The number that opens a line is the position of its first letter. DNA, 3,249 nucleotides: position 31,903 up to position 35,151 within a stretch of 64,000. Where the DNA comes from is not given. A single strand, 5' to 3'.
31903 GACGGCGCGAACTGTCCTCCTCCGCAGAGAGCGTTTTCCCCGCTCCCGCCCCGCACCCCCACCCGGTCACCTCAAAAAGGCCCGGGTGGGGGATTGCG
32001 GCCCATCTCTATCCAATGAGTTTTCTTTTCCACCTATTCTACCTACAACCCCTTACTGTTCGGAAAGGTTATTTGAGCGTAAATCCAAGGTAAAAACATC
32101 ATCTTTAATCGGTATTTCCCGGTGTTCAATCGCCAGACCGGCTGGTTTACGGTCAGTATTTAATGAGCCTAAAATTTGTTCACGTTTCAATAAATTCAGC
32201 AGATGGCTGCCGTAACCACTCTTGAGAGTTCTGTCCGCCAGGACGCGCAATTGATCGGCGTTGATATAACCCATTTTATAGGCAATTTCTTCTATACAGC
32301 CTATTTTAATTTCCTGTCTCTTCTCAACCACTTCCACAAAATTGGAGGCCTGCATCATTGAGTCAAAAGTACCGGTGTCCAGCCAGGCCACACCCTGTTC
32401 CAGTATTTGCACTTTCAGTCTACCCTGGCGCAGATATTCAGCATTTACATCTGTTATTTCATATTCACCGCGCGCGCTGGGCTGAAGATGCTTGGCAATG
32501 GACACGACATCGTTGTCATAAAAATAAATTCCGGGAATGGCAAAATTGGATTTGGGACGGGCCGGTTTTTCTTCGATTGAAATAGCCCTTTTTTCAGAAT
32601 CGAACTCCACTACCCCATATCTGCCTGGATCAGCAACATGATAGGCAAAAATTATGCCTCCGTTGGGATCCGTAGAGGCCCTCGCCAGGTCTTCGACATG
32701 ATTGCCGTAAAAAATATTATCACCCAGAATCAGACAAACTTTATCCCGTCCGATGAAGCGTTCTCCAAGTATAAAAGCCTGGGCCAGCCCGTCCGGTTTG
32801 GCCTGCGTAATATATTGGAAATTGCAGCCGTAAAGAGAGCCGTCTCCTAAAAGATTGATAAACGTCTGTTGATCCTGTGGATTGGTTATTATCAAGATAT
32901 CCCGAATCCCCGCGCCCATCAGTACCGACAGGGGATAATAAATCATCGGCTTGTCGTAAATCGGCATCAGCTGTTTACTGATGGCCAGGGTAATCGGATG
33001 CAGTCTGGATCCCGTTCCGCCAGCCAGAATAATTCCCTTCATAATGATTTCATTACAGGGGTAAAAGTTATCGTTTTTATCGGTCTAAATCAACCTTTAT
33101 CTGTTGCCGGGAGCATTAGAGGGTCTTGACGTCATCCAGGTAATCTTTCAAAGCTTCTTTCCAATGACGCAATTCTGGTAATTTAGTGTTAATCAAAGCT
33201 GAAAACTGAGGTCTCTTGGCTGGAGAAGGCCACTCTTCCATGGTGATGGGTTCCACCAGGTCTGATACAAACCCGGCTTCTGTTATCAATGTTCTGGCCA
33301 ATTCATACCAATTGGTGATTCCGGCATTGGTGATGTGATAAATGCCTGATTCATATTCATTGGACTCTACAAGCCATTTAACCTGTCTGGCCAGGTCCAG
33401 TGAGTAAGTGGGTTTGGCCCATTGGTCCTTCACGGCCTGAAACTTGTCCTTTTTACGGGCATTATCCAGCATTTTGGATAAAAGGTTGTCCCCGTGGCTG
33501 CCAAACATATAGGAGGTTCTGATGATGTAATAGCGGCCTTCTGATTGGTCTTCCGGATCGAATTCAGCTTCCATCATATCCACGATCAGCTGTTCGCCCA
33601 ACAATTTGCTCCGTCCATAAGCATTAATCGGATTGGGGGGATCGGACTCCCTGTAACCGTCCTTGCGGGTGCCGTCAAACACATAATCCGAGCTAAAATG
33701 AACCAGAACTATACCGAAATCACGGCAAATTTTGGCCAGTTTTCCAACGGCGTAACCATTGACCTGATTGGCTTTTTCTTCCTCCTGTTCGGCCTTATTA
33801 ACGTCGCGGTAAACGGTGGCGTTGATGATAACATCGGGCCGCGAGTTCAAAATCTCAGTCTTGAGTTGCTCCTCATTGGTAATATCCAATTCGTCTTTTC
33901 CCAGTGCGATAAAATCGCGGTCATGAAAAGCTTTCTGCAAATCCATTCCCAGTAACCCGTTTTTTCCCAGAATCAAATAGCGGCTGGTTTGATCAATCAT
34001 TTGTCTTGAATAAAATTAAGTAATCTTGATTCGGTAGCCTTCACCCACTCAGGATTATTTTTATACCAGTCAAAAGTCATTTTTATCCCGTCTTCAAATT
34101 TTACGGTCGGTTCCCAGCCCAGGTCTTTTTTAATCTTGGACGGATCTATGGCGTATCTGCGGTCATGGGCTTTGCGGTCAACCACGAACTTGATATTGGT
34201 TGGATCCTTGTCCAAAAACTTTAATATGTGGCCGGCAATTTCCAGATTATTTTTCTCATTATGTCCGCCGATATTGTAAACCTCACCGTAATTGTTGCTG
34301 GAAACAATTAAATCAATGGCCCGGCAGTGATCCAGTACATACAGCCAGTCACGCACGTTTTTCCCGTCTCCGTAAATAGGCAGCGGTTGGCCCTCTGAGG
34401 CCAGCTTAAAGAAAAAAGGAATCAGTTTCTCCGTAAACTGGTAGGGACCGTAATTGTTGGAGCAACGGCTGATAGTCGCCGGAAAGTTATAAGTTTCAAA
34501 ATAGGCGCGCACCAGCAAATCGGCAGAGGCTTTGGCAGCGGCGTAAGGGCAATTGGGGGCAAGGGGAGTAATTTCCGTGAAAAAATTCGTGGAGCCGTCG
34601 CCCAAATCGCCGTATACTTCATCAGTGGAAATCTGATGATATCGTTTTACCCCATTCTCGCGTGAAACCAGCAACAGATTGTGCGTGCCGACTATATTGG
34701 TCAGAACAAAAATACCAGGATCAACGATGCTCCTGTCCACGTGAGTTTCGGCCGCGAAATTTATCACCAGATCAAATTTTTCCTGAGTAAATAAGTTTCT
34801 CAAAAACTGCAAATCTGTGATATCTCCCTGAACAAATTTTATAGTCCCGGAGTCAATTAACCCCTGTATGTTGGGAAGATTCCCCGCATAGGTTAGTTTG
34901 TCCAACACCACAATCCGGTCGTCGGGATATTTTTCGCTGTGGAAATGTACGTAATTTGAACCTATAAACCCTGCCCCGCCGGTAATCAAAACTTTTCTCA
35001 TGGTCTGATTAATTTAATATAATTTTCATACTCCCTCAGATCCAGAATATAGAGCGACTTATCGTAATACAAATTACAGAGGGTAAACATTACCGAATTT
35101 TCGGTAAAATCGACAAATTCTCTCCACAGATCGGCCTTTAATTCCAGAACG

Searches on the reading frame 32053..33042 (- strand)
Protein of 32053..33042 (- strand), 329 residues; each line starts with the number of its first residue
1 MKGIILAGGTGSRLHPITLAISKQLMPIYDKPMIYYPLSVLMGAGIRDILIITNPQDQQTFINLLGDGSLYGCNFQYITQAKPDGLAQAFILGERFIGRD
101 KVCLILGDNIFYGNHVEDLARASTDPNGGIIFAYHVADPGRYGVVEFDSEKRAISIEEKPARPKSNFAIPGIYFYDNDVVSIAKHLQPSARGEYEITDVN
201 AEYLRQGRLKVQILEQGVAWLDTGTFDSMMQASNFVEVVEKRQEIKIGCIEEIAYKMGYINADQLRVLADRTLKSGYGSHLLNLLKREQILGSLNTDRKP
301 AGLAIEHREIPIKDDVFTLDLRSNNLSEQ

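Call 59: search_protein_families(library=pfam, proteins=[window:32053-33042:-], max_evalue=0.001)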
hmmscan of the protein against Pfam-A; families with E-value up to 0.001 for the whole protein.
window:32053-33042:- (329 aa): 2 families
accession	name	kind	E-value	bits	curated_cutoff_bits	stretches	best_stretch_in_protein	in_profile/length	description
PF00483.29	NTP_transferase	-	9.8e-70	235.3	21.2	1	2-237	1-243/245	Nucleotidyl transferase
PF12804.13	NTP_transf_3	-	8.4e-10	39.5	27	1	3-136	1-124/160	MobA-like NTP transferase domain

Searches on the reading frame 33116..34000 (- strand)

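Call 59: search_protein_families(library=pfam, proteins=[window:33116-34000:-], max_evalue=0.001)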
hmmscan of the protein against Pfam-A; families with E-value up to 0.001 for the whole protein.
window:33116-34000:- (294 aa): 4 families
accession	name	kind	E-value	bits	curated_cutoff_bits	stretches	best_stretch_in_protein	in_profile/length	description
PF04321.23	RmlD_sub_bind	-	7.1e-83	278.4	27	1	8-291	3-285/287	RmlD substrate binding domain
PF01370.27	Epimerase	-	3.1e-17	63.2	20.9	1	9-215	2-229/240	NAD dependent epimerase/dehydratase family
PF16363.11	GDP_Man_Dehyd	-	3.2e-09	37.1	27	1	38-145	59-170/332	GDP-mannose 4,6 dehydratase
PF02719.21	Polysacc_synt_2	-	2.9e-05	23.8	20.2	1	39-170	62-176/293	Polysaccharide biosynthesis protein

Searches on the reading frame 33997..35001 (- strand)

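Call 59: search_protein_families(library=pfam, proteins=[window:33997-35001:-], max_evalue=0.001)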
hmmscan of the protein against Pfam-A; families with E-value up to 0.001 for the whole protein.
window:33997-35001:- (334 aa): 6 families
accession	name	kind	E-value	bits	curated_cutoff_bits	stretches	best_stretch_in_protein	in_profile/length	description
PF16363.11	GDP_Man_Dehyd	-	2.8e-82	277.3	27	1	5-309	1-332/332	GDP-mannose 4,6 dehydratase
PF01370.27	Epimerase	-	3.1e-63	213.8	20.9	1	4-245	1-240/240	NAD dependent epimerase/dehydratase family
PF04321.23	RmlD_sub_bind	-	1.6e-14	54.1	27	1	3-273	2-241/287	RmlD substrate binding domain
PF02719.21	Polysacc_synt_2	-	2.9e-14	53.4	20.2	1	4-128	1-130/293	Polysaccharide biosynthesis protein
PF01073.25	3Beta_HSD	-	1.4e-13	50.9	22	1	5-222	1-218/280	3-beta hydroxysteroid dehydrogenase/isomerase family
PF07993.18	NAD_binding_4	-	3.7e-08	33.3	20.1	1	54-182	63-206/258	Male sterility protein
